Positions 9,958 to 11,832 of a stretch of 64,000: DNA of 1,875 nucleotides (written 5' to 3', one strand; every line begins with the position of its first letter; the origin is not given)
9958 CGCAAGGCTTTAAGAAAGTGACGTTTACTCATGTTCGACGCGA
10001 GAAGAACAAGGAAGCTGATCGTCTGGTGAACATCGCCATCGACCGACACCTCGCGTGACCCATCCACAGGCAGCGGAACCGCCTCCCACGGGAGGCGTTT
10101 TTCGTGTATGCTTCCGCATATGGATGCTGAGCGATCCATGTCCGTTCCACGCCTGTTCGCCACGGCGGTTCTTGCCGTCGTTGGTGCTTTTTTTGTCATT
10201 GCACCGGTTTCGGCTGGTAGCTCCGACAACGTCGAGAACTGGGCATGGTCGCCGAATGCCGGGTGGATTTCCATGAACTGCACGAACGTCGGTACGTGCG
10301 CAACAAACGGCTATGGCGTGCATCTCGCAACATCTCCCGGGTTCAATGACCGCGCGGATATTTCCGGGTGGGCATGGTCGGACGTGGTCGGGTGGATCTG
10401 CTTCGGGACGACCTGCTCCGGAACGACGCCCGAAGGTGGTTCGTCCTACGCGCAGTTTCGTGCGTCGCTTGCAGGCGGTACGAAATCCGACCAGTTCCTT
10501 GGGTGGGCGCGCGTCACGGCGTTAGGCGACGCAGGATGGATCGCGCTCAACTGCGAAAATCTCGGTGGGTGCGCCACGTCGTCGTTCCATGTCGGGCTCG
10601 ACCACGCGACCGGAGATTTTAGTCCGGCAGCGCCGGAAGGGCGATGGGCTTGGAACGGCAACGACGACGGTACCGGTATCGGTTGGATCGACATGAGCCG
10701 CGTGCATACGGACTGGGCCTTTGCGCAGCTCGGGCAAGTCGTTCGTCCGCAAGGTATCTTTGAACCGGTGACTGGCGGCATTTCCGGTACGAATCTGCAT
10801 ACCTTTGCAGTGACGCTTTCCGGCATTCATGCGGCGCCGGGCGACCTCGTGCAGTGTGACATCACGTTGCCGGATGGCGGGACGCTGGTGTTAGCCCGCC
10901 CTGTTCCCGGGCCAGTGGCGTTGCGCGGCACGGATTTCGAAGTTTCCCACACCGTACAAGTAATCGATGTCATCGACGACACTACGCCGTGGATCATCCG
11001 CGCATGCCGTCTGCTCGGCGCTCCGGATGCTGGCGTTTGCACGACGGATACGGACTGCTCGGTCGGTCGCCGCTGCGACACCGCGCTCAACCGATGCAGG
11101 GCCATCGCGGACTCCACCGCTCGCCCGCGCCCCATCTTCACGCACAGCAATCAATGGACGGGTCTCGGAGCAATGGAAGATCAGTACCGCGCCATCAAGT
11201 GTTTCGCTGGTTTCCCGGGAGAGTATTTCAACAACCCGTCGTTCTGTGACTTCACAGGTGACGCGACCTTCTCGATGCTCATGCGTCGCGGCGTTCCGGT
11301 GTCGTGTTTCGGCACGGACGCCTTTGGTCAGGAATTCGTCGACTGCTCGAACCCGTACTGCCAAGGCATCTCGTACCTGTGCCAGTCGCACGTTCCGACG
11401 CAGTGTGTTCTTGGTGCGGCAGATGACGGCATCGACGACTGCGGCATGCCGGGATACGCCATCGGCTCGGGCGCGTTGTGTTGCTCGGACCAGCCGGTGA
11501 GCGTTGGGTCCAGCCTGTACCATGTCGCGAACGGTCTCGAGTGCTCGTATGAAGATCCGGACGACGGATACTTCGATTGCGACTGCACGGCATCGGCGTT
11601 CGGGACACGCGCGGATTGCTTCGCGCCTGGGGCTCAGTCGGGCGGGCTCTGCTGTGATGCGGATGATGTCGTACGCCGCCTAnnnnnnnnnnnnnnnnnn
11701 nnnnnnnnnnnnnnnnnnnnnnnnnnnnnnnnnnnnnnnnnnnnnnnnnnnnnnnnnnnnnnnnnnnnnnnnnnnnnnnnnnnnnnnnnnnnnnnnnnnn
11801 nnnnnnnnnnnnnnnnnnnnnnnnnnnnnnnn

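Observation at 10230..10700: Undescribed Trp-rich tetra-repeat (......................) in the 525-aa secreted protein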

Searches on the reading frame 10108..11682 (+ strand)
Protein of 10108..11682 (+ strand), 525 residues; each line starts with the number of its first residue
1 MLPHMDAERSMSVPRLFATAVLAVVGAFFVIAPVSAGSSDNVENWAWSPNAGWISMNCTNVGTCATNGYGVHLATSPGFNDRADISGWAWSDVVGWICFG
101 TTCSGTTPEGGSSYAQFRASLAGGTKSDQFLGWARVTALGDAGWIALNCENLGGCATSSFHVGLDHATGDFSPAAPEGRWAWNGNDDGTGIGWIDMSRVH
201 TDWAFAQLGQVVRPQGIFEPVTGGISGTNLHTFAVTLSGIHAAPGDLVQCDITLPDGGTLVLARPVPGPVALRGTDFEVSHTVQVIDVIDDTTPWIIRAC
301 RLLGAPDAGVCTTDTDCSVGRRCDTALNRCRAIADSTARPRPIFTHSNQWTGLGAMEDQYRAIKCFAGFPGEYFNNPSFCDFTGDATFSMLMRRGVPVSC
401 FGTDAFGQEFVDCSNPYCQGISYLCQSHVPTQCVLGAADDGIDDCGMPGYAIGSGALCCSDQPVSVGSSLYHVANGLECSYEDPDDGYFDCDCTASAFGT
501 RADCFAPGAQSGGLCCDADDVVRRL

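Call 3: search_protein_families(library=pfam, proteins=[window:10108-11682:+], max_evalue=1)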
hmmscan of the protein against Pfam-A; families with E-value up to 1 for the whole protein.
window:10108-11682:+ (525 aa): 0 families

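Call 4: search_protein_families(library=ncbifam, proteins=[window:10108-11682:+], max_evalue=1)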
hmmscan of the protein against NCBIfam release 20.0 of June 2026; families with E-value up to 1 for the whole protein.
window:10108-11682:+ (525 aa): 0 families

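Call 6: find_homologous_proteins(query=window:10108-11682:+, max_evalue=0.001)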
Query window:10108-11682:+ (525 aa): 113 proteins with E <= 0.001 among 8000 candidates.
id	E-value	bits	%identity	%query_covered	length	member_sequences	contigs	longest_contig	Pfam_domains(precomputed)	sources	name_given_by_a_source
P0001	0.0e+0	1217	100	98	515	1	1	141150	-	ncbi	-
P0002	8.2e-247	839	68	99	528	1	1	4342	-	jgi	jgi:hypothetical protein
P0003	1.0e-245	835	68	98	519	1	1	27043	-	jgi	jgi:hypothetical protein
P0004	7.6e-243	826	67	98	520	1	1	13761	-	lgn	-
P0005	1.2e-240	818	66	99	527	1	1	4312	-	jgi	jgi:hypothetical protein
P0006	1.5e-168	580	52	97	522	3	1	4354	-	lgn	-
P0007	6.0e-167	575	53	90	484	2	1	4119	-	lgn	-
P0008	5.7e-158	546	52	94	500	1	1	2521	-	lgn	-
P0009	2.5e-157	543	50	97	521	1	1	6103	-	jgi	-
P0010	5.1e-156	539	48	93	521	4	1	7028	-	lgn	-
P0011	3.3e-155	536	49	97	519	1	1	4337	-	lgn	-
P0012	1.1e-153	531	48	99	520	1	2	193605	-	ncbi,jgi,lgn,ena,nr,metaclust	ncbi:hypothetical protein AMJ57_05365 [Parcubacteria bacterium SG8_24]|nr:MAG: hypothetical protein 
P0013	3.9e-152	526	47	98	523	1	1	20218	-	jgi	jgi:hypothetical protein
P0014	9.3e-149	515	45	98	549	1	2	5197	-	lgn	-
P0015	1.6e-148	514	47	98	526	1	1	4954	-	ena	-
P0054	6.9e-73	265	32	98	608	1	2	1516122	-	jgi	jgi:hypothetical protein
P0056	8.3e-31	126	43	36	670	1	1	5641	-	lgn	-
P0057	1.2e-29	122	42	36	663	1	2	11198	-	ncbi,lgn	-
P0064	1.2e-20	92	37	32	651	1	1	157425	-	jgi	-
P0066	8.6e-20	89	29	78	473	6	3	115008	-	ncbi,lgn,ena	ncbi:MAG: hypothetical protein AAB554_00445 [Patescibacteria group bacterium]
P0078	2.8e-17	81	43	25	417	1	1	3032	PF00801.27,PF18911.7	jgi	jgi:hypothetical protein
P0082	9.4e-16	76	39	25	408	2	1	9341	PF25788.3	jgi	jgi:hypothetical protein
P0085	1.5e-14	72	32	33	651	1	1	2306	PF00041.28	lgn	-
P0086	6.4e-14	70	40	30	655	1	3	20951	-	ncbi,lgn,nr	ncbi:hypothetical protein KKD19_03540 [Patescibacteria group bacterium]|nr:hypothetical protein [Pat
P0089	5.0e-13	67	38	31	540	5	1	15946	PF25788.3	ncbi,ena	-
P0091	1.2e-12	66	36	31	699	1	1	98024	-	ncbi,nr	ncbi:MAG: hypothetical protein P1P90_00765 [Patescibacteria group bacterium]|nr:hypothetical protein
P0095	8.3e-11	60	36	31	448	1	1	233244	PF00041.28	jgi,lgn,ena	-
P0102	5.0e-7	47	45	13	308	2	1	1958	PF07963.18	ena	-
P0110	5.3e-5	41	35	19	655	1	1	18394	PF13385.14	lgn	-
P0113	6.7e-4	37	33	25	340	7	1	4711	-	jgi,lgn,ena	-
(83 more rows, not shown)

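Call 11: search_protein_families(library=pfam, proteins=[P0078, P0082, P0085, P0086, P0089, P0102, P0110, P0095, P0056, P0066], max_evalue=0.1)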
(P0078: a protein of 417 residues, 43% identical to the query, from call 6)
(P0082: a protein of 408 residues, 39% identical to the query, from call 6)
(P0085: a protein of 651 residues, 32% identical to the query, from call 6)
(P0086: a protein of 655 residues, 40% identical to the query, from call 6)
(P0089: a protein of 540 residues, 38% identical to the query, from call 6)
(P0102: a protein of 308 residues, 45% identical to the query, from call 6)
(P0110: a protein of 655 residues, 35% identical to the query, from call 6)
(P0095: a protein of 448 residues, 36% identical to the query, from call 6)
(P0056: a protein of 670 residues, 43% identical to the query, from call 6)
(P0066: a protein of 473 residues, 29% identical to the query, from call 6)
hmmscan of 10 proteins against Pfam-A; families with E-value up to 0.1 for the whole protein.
P0078 (417 aa): 2 families
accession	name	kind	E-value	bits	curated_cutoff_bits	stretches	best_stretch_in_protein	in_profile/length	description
PF18911.6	PKD_4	-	3.1e-11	43.6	27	1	330-401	13-82/85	PKD domain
PF00801.26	PKD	-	1.7e-07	31.5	23.5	1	331-397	11-74/80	PKD domain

P0082 (408 aa): 3 families
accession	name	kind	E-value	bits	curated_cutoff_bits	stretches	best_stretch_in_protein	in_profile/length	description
PF25788.1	Ig_Rha78A_N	-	9.8e-08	32.6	27.4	1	211-301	22-101/105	Rha78A-like, N-terminal immunoglobulin domain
PF18911.6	PKD_4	-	2.3e-05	24.8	27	1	315-382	11-73/85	PKD domain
PF13205.12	Big_5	-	0.0025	19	23.6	1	251-301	55-105/105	Bacterial Ig-like domain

P0085 (651 aa): 4 families
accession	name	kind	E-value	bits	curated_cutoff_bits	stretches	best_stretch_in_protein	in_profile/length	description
PF00041.27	fn3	-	1e-10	42.1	25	1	265-348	1-79/84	Fibronectin type III domain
PF16656.11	Pur_ac_phosph_N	-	7e-05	23.8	30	1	270-340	6-83/93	Purple acid Phosphatase, N-terminal domain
PF07963.17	N_methyl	-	0.042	13.9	21.2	1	2-22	5-25/27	Prokaryotic N-terminal methylation motif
PF24558.1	DUF7604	-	0.062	14.1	25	0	223-332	46-141/147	Domain of unknown function (DUF7604)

P0086 (655 aa): 0 families

P0089 (540 aa): 1 family
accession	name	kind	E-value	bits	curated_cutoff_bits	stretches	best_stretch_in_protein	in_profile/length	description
PF25788.1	Ig_Rha78A_N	-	1.5e-09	38.5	27.4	1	301-385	17-101/105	Rha78A-like, N-terminal immunoglobulin domain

P0102 (308 aa): 1 family
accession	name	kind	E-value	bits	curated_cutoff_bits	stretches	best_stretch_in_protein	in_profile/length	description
PF07963.17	N_methyl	-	1.5e-05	24.8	21.2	1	13-35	3-25/27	Prokaryotic N-terminal methylation motif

P0110 (655 aa): 1 family
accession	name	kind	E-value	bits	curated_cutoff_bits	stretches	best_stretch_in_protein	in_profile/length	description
PF13385.13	Laminin_G_3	-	2.4e-22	80.2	27.6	1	354-517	3-150/151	Concanavalin A-like lectin/glucanases superfamily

P0095 (448 aa): 3 families
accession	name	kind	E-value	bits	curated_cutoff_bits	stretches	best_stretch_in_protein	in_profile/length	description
PF00041.27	fn3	-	6.7e-06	26.7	25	1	228-299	8-72/84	Fibronectin type III domain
PF24489.1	Ig_J_second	-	0.00046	20.6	27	1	242-312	25-94/105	Tip attachment protein J second Ig-like domain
PF16656.11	Pur_ac_phosph_N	-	0.031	15.3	30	0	233-297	13-82/93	Purple acid Phosphatase, N-terminal domain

P0056 (670 aa): 0 families

P0066 (473 aa): 0 families

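Call 18: find_encoding_contigs(protein=P0012, flank=10000, max_places=2)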
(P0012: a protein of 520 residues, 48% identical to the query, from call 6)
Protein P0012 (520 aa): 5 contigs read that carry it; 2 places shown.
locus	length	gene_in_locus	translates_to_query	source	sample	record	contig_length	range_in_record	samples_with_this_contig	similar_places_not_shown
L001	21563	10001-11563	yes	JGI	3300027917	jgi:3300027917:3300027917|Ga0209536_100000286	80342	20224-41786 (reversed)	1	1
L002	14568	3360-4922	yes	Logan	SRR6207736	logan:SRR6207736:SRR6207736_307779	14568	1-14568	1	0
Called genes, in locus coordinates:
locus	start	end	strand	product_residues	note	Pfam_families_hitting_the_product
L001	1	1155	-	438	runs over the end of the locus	PF05958:tRNA_U5-meth_tr, PF05175:MTS (weak), PF02475:TRM5-TYW2_MTfase (weak), PF13649:Methyltransf_25, PF13847:Methyltransf_31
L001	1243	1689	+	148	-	PF00588:SpoU_methylase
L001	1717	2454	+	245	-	PF00535:Glycos_transf_2, PF10111:Glyco_tranf_2_2 (weak), PF13641:Glyco_tranf_2_3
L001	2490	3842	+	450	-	PF03448:MgtE_N, PF00571:CBS (faint), PF01769:MgtE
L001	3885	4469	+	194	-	PF06130:PTAC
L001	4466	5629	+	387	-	PF00871:Acetate_kinase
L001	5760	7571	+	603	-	PF00009:GTP_EFTU, PF00679:EFG_C, PF06421:LepA_C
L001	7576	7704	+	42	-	-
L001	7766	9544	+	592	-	PF01368:DHH, PF02272:DHHA1, PF17768:RecJ_OB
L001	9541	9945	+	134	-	PF00075:RNase_H, PF13456:RVT_3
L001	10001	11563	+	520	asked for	-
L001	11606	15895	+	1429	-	-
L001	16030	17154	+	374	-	PF11104:PilM_2, PF14450:FtsA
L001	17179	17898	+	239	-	-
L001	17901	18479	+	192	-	-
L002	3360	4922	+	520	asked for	-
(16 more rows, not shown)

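Call 19: find_encoding_contigs(protein=P0054, flank=10000, max_places=1)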
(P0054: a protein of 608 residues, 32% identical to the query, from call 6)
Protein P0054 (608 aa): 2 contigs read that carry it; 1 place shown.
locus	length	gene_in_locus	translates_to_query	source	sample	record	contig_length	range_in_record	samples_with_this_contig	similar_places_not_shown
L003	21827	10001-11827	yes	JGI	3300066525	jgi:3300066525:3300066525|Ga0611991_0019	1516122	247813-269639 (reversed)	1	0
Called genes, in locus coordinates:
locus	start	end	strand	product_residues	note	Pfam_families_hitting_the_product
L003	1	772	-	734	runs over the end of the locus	PF18884:TSP3_bac (weak)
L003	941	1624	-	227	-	-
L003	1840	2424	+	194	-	PF06130:PTAC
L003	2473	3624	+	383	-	PF00871:Acetate_kinase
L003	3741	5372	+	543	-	PF03023:MurJ, PF01943:Polysacc_synt (weak), PF13440:Polysacc_synt_3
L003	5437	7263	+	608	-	PF00009:GTP_EFTU, PF03144:GTP_EFTU_D2 (weak), PF00679:EFG_C, PF06421:LepA_C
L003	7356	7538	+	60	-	-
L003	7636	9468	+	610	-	PF01368:DHH, PF02272:DHHA1, PF17768:RecJ_OB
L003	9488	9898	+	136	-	PF00075:RNase_H, PF13456:RVT_3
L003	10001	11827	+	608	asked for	-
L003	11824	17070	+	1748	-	-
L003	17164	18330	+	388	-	PF11104:PilM_2, PF14450:FtsA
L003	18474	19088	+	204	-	-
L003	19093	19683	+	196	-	-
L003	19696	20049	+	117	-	-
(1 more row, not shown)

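Call 20: find_encoding_contigs(protein=P0066, flank=10000, max_places=1)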
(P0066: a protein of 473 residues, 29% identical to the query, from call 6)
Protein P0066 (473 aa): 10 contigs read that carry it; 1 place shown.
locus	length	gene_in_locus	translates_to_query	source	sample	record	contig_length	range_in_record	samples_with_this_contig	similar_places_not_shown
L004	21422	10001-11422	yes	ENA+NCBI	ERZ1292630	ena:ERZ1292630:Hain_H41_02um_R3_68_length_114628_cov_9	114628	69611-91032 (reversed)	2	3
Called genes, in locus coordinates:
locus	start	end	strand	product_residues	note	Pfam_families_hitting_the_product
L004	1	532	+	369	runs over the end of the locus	PF00871:Acetate_kinase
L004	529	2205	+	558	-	PF03023:MurJ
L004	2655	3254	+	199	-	-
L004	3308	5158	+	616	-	PF00009:GTP_EFTU, PF03144:GTP_EFTU_D2 (faint), PF00679:EFG_C, PF06421:LepA_C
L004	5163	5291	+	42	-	-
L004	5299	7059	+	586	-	PF01368:DHH, PF02272:DHHA1, PF17768:RecJ_OB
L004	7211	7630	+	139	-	PF00075:RNase_H, PF13456:RVT_3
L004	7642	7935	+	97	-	-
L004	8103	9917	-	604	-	PF08439:Peptidase_M3_N, PF01432:Peptidase_M3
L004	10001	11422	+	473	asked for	-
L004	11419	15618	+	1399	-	-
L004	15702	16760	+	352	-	PF11104:PilM_2, PF06723:MreB_Mbl (faint), PF14450:FtsA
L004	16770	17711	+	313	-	-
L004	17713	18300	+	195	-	-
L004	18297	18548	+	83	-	-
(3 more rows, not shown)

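Call 23: predict_structure(alignment_id=A2)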
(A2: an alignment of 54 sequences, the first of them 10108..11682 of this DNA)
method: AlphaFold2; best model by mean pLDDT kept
length: 525 residues; sequences in the alignment: 54
mean_pLDDT: 85.5   pTM: 0.81
mean pLDDT of the five models: 85.5, 83.9, 82.6, 82.5, 82.1
residues with pLDDT >= 90: 341; 70-90: 100; 50-70: 48; < 50: 36
segments of 3 or more residues with pLDDT < 50: 4-37
pLDDT, mean of each block of 10 residues (from residue 1): 39 45 47 48 92 88 69 86 93 95 93 93 84 95 89 66 92 87 82 94 91 89 77 95 94 97 93 95 96 94 93 95 95 93 92 90 92 90 84 80 59 66 70 94 93 93 95 94 93 96 94 94 94
secondary structure, 60 per line:
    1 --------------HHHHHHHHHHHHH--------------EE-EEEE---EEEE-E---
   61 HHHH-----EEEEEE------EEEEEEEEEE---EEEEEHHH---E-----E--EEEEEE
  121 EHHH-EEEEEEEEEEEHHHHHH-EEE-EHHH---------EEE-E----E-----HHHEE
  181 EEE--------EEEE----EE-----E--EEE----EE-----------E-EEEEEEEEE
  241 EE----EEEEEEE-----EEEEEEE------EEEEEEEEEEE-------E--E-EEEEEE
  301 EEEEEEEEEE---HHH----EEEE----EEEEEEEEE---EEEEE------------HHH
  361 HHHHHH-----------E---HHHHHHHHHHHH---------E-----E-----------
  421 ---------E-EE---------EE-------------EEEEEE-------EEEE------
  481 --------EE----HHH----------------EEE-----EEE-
elements in order: H15-27 E45-48 E52-55 H61-64 E70-75 E82-91 E95-99 E115-121 E126-136 H137-142 E144-146 E161-163 E179-183 E192-195 E210-212 E232-242 E247-253 E259-265 E272-282 E295-310 E321-324 E329-337 E341-345 H358-366 H382-393 E458-463 E471-474 E514-516 E522-524

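Call 39: fold_search(model_id=the predicted structure, library=pdb)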
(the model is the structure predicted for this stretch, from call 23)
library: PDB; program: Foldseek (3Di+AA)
matches with E <= 10: 1323; with E <= 0.001: 0
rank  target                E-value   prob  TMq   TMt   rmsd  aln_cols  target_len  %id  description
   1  6byg_B                3.5e-03  0.38  0.12  0.08  20.5       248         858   13  Crystal structure of the nucleophile mutant (E575A) of the GH2 exo-beta-mannanase from Xanthomonas axonopodis pv. citr (released 2018-07-18)
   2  6byc                  5.5e-03  0.33  0.12  0.08  20.2       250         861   14  Crystal structure of the GH2 exo-beta-mannanase from Xanthomonas axonopodis pv. citri (released 2018-07-18)
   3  7o0b                  8.6e-03  0.80  0.11  0.39   8.4       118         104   18  TRIM3 Filamin domain (released 2022-04-13)
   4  6byi_A                1.1e-02  0.23  0.11  0.07  20.5       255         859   13  Crystal structure of the acid-base mutant (E477A) of the GH2 exo-beta-mannanase from Xanthomonas axonopodis pv. citri (released 2018-07-18)
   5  4be6_A                1.3e-02  0.35  0.14  0.26  21.2       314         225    8  V. cholera biofilm scaffolding protein RbmA (released 2013-12-18)
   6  9lc0_I                1.6e-02  0.11  0.10  0.06  18.1       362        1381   10  tail complex of mature phage N4 (released 2025-04-16)
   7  6bye_A                1.7e-02  0.20  0.11  0.07  20.6       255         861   14  Crystal structure of the GH2 exo-beta-mannanase from Xanthomonas axonopodis pv. citri in complex with mannose (released 2018-07-18)
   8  3bik_C                2.0e-02  0.77  0.13  0.40   7.9       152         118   12  Crystal Structure of the PD-1/PD-L1 Complex (released 2008-02-26)
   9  3mu3_A                2.0e-02  0.47  0.10  0.28   8.1       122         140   12  Crystal structure of chicken MD-1 complexed with lipid IVa (released 2010-06-09)
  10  8wae_A                2.5e-02  0.80  0.13  0.44   7.1       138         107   10  Crystal structure of a novel porphyran-binding carbohydrate binding module (released 2024-09-11)
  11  6r4n_E                2.5e-02  0.38  0.10  0.25   8.1       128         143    6  Crystal structure of S. cerevisia Niemann-Pick type C protein NPC2 with ergosterol bound (released 2019-09-25)
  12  8gy5_Q                2.6e-02  0.84  0.13  0.47   6.5       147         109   13  High-resolution structure of the cemiplimab Fab in complex with PD-1 (released 2023-10-04)
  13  8gy5_P                2.6e-02  0.72  0.13  0.42   8.8       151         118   13  High-resolution structure of the cemiplimab Fab in complex with PD-1 (released 2023-10-04)
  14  9lc0_N                2.9e-02  0.09  0.10  0.06  18.1       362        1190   10  tail complex of mature phage N4 (released 2025-04-16)
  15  6xi3                  3.1e-02  0.23  0.15  0.20  25.2       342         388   11  Crystal structure of tetra-tandem repeat in extending region of large adhesion protein (released 2020-10-14)
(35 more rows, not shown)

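Call 74: list_cluster_members(proteins=[P0001, P0225, P0169, P0122, P0102])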
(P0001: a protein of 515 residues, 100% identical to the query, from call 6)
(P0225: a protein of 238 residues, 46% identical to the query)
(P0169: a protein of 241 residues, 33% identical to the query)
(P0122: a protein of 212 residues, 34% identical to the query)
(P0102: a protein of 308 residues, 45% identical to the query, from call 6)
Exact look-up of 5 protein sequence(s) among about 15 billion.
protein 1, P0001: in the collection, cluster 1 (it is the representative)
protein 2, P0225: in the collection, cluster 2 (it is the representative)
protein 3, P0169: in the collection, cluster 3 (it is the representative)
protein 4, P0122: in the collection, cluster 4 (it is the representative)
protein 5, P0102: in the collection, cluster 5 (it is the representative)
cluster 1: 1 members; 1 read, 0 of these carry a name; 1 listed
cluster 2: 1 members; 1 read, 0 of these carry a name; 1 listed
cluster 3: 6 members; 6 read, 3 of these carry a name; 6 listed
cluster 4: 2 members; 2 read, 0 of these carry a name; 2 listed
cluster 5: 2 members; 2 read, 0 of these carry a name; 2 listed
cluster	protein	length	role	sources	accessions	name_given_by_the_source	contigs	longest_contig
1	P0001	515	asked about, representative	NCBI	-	-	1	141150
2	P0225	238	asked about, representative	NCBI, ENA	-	-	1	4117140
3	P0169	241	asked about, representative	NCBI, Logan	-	-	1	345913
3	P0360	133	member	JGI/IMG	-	hypothetical protein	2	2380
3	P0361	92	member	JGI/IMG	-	hypothetical protein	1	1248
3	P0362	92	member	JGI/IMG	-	hypothetical protein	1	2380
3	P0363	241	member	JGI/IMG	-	-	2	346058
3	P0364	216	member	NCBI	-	-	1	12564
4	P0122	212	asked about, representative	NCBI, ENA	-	-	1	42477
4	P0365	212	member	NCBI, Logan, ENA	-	-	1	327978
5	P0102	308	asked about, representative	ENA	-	-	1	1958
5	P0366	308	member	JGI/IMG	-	-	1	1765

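Call 86: find_encoding_contigs(protein=P0064, flank=8000, max_places=1)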
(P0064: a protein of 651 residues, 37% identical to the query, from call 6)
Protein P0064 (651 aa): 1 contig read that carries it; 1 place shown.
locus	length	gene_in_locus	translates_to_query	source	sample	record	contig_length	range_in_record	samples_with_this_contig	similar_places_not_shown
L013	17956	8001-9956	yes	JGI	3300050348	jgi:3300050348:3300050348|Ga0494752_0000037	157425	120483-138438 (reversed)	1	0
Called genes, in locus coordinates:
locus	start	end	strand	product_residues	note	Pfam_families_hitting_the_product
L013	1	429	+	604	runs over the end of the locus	PF00009:GTP_EFTU, PF03144:GTP_EFTU_D2, PF22042:EF-G_D2 (faint), PF00679:EFG_C, PF06421:LepA_C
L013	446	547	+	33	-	-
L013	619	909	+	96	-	-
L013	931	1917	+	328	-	PF13191:AAA_16 (faint), PF23569:NBD_SMAX1 (weak), PF13401:AAA_22 (weak), PF00004:AAA, PF07728:AAA_5 (weak), PF17871:AAA_lid_9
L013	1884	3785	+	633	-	-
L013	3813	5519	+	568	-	PF01368:DHH, PF02272:DHHA1 (faint), PF17768:RecJ_OB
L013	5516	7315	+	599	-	PF00664:ABC_membrane, PF02463:SMC_N, PF00005:ABC_tran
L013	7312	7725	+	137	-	PF00075:RNase_H, PF13456:RVT_3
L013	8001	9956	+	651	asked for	-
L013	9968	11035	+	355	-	PF11104:PilM_2, PF25216:Volactin (faint), PF06723:MreB_Mbl (faint), PF08841:DDR (faint), PF14450:FtsA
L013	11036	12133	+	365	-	-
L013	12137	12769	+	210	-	-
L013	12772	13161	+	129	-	-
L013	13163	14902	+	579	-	PF05157:MshEN, PF00437:T2SSE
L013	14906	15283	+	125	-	PF00072:Response_reg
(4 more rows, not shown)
